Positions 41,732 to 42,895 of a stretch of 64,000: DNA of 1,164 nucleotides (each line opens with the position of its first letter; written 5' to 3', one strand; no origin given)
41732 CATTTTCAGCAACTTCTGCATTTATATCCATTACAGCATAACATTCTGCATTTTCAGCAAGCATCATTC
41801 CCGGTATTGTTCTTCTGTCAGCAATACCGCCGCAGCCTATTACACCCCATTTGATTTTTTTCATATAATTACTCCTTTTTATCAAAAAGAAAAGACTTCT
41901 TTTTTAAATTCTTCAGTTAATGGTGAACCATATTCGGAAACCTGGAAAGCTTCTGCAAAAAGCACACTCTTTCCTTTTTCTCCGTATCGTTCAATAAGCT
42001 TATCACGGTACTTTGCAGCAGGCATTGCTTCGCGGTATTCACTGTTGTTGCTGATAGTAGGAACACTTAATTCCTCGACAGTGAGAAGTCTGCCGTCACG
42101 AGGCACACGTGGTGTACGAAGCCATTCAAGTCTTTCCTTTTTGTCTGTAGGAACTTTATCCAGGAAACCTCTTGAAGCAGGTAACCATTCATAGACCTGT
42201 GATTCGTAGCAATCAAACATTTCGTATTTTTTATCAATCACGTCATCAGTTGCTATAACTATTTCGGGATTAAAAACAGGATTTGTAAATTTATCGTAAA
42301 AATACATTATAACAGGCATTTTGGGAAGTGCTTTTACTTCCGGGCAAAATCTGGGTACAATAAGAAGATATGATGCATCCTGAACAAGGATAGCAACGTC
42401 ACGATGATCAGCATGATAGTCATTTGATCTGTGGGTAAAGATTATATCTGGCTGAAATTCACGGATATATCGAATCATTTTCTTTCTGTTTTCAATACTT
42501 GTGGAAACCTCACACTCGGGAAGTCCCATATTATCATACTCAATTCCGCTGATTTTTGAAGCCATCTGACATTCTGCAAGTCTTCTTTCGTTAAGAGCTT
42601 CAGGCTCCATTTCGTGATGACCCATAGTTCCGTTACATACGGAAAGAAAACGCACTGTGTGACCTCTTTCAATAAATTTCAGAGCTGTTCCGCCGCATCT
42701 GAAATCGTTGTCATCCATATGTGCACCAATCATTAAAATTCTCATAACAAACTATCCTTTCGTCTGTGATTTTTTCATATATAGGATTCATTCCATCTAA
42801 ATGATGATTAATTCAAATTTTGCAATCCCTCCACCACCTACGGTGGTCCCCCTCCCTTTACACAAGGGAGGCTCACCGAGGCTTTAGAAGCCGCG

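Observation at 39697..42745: Tightly coupled PIG-L deacetylase, Gfo/Idh/MocA dehydrogenase and M20 deacylase operon inside a lyase/GH locus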

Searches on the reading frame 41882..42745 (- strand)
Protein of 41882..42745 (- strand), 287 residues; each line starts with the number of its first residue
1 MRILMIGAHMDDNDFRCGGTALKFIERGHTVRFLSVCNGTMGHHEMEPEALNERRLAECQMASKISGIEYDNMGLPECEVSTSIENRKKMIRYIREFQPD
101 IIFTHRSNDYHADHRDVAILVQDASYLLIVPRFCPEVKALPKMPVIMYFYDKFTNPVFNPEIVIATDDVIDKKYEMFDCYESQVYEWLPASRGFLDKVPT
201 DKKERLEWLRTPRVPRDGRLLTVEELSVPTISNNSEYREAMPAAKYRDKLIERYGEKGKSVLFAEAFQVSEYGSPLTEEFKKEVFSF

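Call 4: search_protein_families(library=pfam, proteins=[window:41882-42745:-])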
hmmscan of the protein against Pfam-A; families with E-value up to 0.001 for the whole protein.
window:41882-42745:- (287 aa): 1 family
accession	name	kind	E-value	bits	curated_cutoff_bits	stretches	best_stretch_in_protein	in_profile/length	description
PF02585.22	PIG-L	-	3.5e-23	83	28.2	1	4-124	1-128/129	GlcNAc-PI de-N-acetylase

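Call 10: search_protein_families(library=ncbifam, proteins=[window:41882-42745:-], max_evalue=0.01)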
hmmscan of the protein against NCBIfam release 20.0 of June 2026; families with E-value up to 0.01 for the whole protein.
window:41882-42745:- (287 aa): 3 families
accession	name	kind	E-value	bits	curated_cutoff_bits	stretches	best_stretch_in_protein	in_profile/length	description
TIGR04001.1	thiol_BshB1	equivalog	7.7e-29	101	182.5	1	2-190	3-185/226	bacillithiol biosynthesis deacetylase BshB1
TIGR04000.1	thiol_BshB2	equivalog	2.5e-09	37.1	195.25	1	3-209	3-207/217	bacillithiol biosynthesis deacetylase BshB2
TIGR03446.1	mycothiol_Mca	equivalog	8.5e-06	25.5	277.15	1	1-115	1-140/283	mycothiol conjugate amidase Mca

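Call 11: search_solved_structures(query=window:41882-42745:-, max_evalue=0.01)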
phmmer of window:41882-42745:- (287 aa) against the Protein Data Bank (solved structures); distinct sequences matched with E-value up to 0.01: 9.
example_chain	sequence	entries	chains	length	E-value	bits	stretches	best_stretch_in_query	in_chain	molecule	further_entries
2ixd_A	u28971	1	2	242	8.1e-16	61.1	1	2-185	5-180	LMBE-RELATED PROTEIN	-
6p2t_A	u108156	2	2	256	2.1e-13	53.2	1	3-185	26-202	N-acetyl-alpha-D-glucosaminyl L-malate deacetylase 1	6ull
1uan_A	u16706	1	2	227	7.3e-12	48.1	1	3-183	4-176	hypothetical protein TT1542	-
8bgn_A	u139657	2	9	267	6.4e-08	35.2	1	2-184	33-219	Diacetylchitobiose deacetylase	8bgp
8bgo_A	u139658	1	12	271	6.7e-08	35.1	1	2-184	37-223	Diacetylchitobiose deacetylase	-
5cgz_A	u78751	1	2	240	1.1e-07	34.5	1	4-195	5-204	4-oxalmesaconate hydratase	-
3wl4_A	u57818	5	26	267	6.9e-06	28.5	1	2-183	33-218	Uncharacterized protein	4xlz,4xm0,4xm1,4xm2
5bmo_A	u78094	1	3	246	1e-05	28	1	2-112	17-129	Putative uncharacterized protein LnmX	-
3we7_A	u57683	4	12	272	9.8e-05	24.8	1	2-134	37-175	Putative uncharacterized protein PH0499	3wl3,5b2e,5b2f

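Call 14: find_encoding_contigs(protein=window:41882-42745:-, flank=10000, max_places=10)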
Protein window:41882-42745:- (287 aa): 1 contig read that carries it; 1 place shown.
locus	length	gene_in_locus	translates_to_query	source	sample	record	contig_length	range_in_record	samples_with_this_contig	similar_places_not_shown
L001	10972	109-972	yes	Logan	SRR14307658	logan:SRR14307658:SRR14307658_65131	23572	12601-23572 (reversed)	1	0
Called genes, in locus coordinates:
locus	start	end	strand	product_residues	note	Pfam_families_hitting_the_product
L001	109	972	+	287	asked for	PF02585:PIG-L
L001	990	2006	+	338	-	PF01408:GFO_IDH_MocA, PF02894:GFO_IDH_MocA_C, PF22725:GFO_IDH_MocA_C3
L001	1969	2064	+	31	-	-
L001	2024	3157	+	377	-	PF04389:Peptidase_M28, PF01546:Peptidase_M20, PF07687:M20_dimer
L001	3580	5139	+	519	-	PF00041:fn3 (faint)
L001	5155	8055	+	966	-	-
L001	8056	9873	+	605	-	-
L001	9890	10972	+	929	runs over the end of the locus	PF00395:SLH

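Call 15: find_homologous_proteins(query=window:41882-42745:-)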
Query window:41882-42745:- (287 aa): 1455 proteins with E <= 0.001 among 1884 candidates; the best 120 are listed.
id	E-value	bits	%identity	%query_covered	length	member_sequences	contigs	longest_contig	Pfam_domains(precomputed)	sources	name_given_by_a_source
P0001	1.4e-175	600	90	100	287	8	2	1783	PF02585.23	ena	-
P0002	1.8e-158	544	82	100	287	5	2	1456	PF02585.23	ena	-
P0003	8.6e-147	506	75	100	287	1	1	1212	PF02585.23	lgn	-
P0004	1.9e-140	485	72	100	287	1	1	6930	PF02585.23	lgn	-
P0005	7.1e-140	483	72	100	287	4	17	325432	PF02585.23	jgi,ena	-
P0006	1.4e-139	482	71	100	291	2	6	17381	PF02585.23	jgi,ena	-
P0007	4.2e-139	480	71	100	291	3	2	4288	PF02585.23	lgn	-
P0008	5.4e-139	480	71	100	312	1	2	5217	PF02585.23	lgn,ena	-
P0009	1.8e-137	475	71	100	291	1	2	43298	PF02585.23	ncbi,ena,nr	ncbi:MAG: PIG-L family deacetylase [Oscillospiraceae bacterium]|nr:PIG-L family deacetylase [Oscillo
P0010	4.4e-137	474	73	97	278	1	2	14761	PF02585.23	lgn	-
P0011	4.8e-137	474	71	100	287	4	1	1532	PF02585.23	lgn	-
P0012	3.2e-136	471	70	100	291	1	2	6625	PF02585.23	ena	-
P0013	2.2e-134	465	70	100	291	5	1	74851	PF02585.23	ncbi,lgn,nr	ncbi:MAG: PIG-L family deacetylase [Clostridia bacterium]|nr:PIG-L family deacetylase [Clostridia ba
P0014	2.9e-133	461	68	100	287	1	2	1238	PF02585.23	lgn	-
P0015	1.7e-132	459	68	100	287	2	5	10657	PF02585.23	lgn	-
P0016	6.8e-128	444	65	100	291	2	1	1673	PF02585.23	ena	-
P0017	1.1e-125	436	65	100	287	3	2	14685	PF02585.23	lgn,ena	-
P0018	1.5e-125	436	64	100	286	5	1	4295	PF02585.23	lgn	-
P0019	4.4e-125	434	64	100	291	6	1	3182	PF02585.23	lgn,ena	-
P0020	5.2e-125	434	64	100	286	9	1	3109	PF02585.23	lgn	-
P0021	5.8e-125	434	64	100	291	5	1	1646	PF02585.23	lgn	-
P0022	1.1e-124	433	66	100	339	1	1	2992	PF02585.23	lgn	-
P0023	1.5e-124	433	65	99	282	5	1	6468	PF02585.23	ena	-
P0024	2.8e-124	432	66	99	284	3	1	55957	PF02585.23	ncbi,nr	ncbi:MAG: PIG-L family deacetylase [Clostridia bacterium]|nr:PIG-L family deacetylase [Clostridia ba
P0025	7.0e-124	431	64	100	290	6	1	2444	PF02585.23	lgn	-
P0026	8.4e-124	430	63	100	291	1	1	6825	PF02585.23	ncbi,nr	ncbi:MAG: PIG-L family deacetylase [Clostridiales bacterium]|nr:PIG-L family deacetylase [Clostridia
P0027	8.4e-124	430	63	100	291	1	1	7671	PF02585.23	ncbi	-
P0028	1.6e-123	429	64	100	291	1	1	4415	PF02585.23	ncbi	-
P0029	1.1e-122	427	63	100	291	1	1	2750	PF02585.23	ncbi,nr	ncbi:MAG: PIG-L family deacetylase [Clostridiales bacterium]|nr:PIG-L family deacetylase [Clostridia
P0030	2.5e-121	422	63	100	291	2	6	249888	PF02585.23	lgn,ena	-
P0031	3.6e-121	422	64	99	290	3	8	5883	PF02585.23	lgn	-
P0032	5.1e-121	421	64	100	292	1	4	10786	PF02585.23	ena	-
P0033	5.6e-121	421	63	100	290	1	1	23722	PF02585.23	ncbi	-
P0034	9.7e-121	420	63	100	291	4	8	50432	PF02585.23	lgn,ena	-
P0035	8.0e-120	417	63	100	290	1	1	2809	PF02585.23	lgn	-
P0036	2.7e-119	415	62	100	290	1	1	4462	PF02585.23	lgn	-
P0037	5.6e-119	414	63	100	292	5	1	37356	PF02585.23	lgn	-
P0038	1.9e-118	413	61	100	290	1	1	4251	PF02585.23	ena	-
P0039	2.1e-118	413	62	100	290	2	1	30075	PF02585.23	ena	-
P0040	2.7e-118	412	61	100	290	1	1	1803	PF02585.23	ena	-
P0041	6.3e-118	411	61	100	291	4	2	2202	PF02585.23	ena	-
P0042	1.7e-117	410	61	100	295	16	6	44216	PF02585.23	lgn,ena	-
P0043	1.7e-117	410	62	100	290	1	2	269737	PF02585.23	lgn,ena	-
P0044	2.3e-117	409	62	100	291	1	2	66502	PF02585.23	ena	-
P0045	2.3e-117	409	60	100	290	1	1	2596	PF02585.23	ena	-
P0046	2.4e-117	409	62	100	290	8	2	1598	PF02585.23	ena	-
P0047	3.5e-117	409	62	100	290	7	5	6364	PF02585.23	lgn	-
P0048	6.1e-117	408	61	100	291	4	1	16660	PF02585.23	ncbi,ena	-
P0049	6.3e-117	408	63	100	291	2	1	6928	PF02585.23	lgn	-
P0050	7.5e-117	407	62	100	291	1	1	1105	PF02585.23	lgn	-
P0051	7.6e-117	407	60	100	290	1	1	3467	PF02585.23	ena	-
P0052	8.3e-117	407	60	100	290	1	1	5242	PF02585.23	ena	-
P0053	1.8e-116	406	61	100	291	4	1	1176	PF02585.23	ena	-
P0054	2.1e-116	406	60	100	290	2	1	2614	PF02585.23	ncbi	-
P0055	5.8e-116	405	60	100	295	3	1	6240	PF02585.23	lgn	-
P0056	9.0e-116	404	62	100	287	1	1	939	PF02585.23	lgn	-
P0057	1.1e-115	404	60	100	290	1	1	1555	PF02585.23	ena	-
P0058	1.8e-115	403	61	100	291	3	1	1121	PF02585.23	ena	-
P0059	4.3e-115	402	60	100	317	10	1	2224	PF02585.23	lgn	-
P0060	1.5e-114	400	61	100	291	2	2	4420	PF02585.23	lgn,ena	-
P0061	2.8e-114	399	61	100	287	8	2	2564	PF02585.23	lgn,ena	-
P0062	5.3e-114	398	60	100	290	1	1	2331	PF02585.23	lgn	-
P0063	5.6e-114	398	59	100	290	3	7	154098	PF02585.23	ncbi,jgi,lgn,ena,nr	ncbi:MAG: PIG-L family deacetylase [Clostridiales bacterium]|nr:PIG-L family deacetylase [Clostridia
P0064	6.1e-114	398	60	100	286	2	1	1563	PF02585.23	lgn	-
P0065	1.1e-113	397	61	100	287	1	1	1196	PF02585.23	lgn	-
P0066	1.2e-113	397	60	100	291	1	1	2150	PF02585.23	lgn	-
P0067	1.2e-113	397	61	100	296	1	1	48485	PF02585.23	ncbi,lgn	-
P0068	3.1e-113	396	60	100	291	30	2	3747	PF02585.23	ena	-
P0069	3.7e-113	395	58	100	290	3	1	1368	PF02585.23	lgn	-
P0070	4.1e-113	395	59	99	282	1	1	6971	PF02585.23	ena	-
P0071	4.1e-113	395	60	100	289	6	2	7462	PF02585.23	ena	-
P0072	7.1e-113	394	58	100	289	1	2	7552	PF02585.23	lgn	-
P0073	8.2e-113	394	59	100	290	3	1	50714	PF02585.23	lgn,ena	-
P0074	8.9e-113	394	60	100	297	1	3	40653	PF02585.23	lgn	-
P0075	1.1e-112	394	60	100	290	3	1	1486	PF02585.23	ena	-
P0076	1.4e-112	393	59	100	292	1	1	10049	PF02585.23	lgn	-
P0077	1.4e-112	393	60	100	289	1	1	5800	PF02585.23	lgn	-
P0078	2.4e-112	393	59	99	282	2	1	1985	PF02585.23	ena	-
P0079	4.3e-112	392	58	100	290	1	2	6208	PF02585.23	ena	-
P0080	5.7e-112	391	59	100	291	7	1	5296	PF02585.23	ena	-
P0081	6.4e-112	391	60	100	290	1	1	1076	PF02585.23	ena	-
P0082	6.5e-112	391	60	100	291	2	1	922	PF02585.23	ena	-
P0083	7.0e-112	391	58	100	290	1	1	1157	PF02585.23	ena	-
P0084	8.2e-112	391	61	100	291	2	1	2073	PF02585.23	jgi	-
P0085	8.9e-112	391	58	100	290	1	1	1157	PF02585.23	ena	-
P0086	9.9e-112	391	59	100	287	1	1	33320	PF02585.23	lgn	-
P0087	1.0e-111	391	60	100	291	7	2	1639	PF02585.23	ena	-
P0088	1.4e-111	390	60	100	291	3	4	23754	PF02585.23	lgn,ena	-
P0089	1.5e-111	390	60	100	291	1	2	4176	PF02585.23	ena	-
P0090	2.0e-111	390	60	100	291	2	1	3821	PF02585.23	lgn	-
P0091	3.2e-111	389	58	100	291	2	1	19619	PF02585.23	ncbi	-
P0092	4.3e-111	389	59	100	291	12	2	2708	PF02585.23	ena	-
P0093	6.6e-111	388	61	100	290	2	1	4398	PF02585.23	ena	-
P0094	8.2e-111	388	58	100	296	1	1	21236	PF02585.23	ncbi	-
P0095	1.3e-110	387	60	97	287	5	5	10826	PF02585.23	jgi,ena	-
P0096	1.9e-110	386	60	100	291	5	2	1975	PF02585.23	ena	-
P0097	2.5e-110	386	59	100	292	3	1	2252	PF02585.23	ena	-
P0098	2.6e-110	386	58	100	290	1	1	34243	PF02585.23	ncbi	-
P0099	6.4e-110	385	57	100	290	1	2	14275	PF02585.23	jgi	-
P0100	6.6e-110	385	57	100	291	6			PF02585.23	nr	nr:PIG-L family deacetylase [Clostridia bacterium]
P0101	8.8e-110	384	57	100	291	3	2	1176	PF02585.23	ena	-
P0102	1.1e-109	384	57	100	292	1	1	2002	PF02585.23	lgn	-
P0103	2.3e-109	383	59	100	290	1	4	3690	PF02585.23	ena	-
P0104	2.8e-109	383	58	100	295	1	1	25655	PF02585.23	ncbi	-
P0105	3.2e-109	382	57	100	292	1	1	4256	PF02585.23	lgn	-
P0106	3.3e-109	382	57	100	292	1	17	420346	PF02585.23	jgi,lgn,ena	-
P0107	3.3e-109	382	58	100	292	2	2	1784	PF02585.23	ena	-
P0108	3.7e-109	382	60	100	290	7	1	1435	PF02585.23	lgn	-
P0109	3.7e-109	382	58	100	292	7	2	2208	PF02585.23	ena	-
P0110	1.2e-108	381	58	100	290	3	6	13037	PF02585.23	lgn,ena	-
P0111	1.3e-108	380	57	100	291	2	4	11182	PF02585.23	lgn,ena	-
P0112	1.4e-108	380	58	100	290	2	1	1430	PF02585.23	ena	-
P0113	1.5e-108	380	57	100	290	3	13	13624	PF02585.23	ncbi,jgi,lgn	ncbi:MAG: PIG-L deacetylase family protein [Christensenellales bacterium]|jgi:LmbE family N-acetylgl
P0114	2.1e-108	380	58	99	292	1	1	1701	PF02585.23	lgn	-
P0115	2.2e-108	380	59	100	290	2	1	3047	PF02585.23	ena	-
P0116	2.4e-108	380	58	100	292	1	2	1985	PF02585.23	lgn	-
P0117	2.5e-108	379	55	100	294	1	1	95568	PF02585.23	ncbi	-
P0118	4.0e-108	379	57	100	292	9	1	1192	PF02585.23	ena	-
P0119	4.4e-108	379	58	100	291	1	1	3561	PF02585.23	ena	-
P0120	4.5e-108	379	59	100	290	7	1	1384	PF02585.23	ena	-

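Call 16: find_encoding_contigs(protein=P0005, flank=10000, max_places=3)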
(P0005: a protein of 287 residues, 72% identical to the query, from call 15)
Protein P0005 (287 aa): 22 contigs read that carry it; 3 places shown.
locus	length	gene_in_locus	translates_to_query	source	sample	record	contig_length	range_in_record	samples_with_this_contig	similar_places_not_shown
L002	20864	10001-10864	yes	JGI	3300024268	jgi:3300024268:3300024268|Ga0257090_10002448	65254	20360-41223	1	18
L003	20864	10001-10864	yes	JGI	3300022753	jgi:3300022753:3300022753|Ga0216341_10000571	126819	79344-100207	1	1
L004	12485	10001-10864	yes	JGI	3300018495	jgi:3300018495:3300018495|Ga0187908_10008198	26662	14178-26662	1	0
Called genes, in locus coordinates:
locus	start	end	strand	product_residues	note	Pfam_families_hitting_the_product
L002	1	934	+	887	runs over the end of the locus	PF00395:SLH (weak)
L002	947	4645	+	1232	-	PF22585:Sialidase-like_CBM (faint), PF00754:F5_F8_type_C (faint), PF22633:F5_F8_type_C_2 (faint), PF13517:FG-GAP_3 (faint), PF24135:DUF7402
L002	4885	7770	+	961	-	-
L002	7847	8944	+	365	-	-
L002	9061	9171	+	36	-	-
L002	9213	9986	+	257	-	PF23023:Anti-Pycsar_Apyc1, PF13691:Lactamase_B_4 (weak), PF00753:Lactamase_B (weak), PF12706:Lactamase_B_2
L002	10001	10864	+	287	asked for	PF02585:PIG-L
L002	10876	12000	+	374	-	PF04389:Peptidase_M28, PF01546:Peptidase_M20, PF07687:M20_dimer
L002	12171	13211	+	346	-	PF00005:ABC_tran, PF13304:AAA_21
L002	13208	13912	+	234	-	PF12679:ABC2_membrane_2, PF12698:ABC2_membrane_3 (faint), PF13346:ABC2_membrane_5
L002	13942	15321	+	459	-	PF23357:DUF7088, PF09822:ABC_transp_aux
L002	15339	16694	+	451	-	PF14238:DUF4340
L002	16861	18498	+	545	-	PF00916:Sulfate_transp, PF01740:STAS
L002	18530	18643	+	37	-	-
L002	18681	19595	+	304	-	PF00892:EamA, PF03151:TPT (faint), PF06800:Sugar_transport (weak), PF00892:EamA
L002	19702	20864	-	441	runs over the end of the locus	PF01943:Polysacc_synt (faint), PF01554:MatE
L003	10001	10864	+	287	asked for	PF02585:PIG-L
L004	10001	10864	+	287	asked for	PF02585:PIG-L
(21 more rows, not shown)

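Call 17: find_encoding_contigs(protein=P0063, flank=10000, max_places=3)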
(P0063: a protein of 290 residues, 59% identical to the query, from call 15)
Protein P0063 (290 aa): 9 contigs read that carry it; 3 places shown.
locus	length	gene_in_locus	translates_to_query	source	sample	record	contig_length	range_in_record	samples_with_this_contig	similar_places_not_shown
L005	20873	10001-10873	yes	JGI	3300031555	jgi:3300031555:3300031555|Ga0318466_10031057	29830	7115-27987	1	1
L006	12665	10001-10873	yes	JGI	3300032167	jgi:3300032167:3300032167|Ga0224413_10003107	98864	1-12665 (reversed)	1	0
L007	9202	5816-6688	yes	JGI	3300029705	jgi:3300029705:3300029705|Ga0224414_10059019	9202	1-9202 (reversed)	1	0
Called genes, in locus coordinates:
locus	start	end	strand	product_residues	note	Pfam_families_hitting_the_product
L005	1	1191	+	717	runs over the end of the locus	PF14498:Glyco_hyd_65N_2, PF22124:Glyco_hydro_95_cat, PF21307:Glyco_hydro_95_C (weak)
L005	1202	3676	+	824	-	PF22369:GLMA_2nd (faint), PF08532:Glyco_hydro_42M (weak)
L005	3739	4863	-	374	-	PF01545:Cation_efflux, PF16916:ZT_dimer (weak)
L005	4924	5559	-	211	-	PF03458:Gly_transporter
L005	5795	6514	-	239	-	PF13353:Fer4_12, PF04055:Radical_SAM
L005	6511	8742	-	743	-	PF02901:PFL-like, PF01228:Gly_radical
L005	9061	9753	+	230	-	PF00657:Lipase_GDSL, PF13472:Lipase_GDSL_2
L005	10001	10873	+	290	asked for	PF02585:PIG-L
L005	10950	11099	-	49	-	PF12833:HTH_18 (weak), PF00165:HTH_AraC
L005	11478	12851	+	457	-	PF00295:Glyco_hydro_28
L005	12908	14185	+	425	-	PF07690:MFS_1, PF12832:MFS_1_like, PF13347:MFS_2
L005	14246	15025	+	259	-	-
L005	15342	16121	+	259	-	PF13472:Lipase_GDSL_2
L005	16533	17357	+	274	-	PF01790:LGT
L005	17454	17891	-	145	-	PF01649:Ribosomal_S20p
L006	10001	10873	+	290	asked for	PF02585:PIG-L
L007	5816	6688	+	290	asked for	PF02585:PIG-L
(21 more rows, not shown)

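Call 18: find_encoding_contigs(protein=P0106, flank=10000, max_places=3)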
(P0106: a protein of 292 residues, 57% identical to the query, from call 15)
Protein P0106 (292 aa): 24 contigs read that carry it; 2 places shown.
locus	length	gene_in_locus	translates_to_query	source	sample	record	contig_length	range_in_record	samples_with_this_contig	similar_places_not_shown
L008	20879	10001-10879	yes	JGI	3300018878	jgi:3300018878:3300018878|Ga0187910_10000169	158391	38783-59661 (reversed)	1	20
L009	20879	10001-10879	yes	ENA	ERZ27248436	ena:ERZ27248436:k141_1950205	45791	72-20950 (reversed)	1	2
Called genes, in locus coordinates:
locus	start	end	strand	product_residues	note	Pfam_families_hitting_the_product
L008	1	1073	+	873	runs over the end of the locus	PF08124:Lyase_8_N, PF02278:Lyase_8, PF02884:Lyase_8_C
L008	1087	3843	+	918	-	PF00395:SLH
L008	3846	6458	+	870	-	-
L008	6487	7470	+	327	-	PF01408:GFO_IDH_MocA, PF22725:GFO_IDH_MocA_C3, PF02894:GFO_IDH_MocA_C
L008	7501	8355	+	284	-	PF01261:AP_endonuc_2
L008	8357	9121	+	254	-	PF01261:AP_endonuc_2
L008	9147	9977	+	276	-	PF01261:AP_endonuc_2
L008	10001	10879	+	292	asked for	PF02585:PIG-L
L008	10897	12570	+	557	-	PF13320:GH123_cat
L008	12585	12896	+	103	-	-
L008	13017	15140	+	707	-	PF00165:HTH_AraC (weak), PF12833:HTH_18, PF00165:HTH_AraC (weak)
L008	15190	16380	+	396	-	PF07470:Glyco_hydro_88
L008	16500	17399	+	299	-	PF02588:YitT_membrane, PF19700:DUF6198, PF10035:DUF2179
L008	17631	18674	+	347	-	PF14607:GxDLY, PF14606:Lipase_GDSL_3, PF13472:Lipase_GDSL_2 (weak)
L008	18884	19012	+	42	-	PF12668:DUF3791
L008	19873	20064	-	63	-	PF00269:SASP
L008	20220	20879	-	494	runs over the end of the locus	PF08903:DUF1846, PF20921:DUF1846_C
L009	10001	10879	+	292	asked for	PF02585:PIG-L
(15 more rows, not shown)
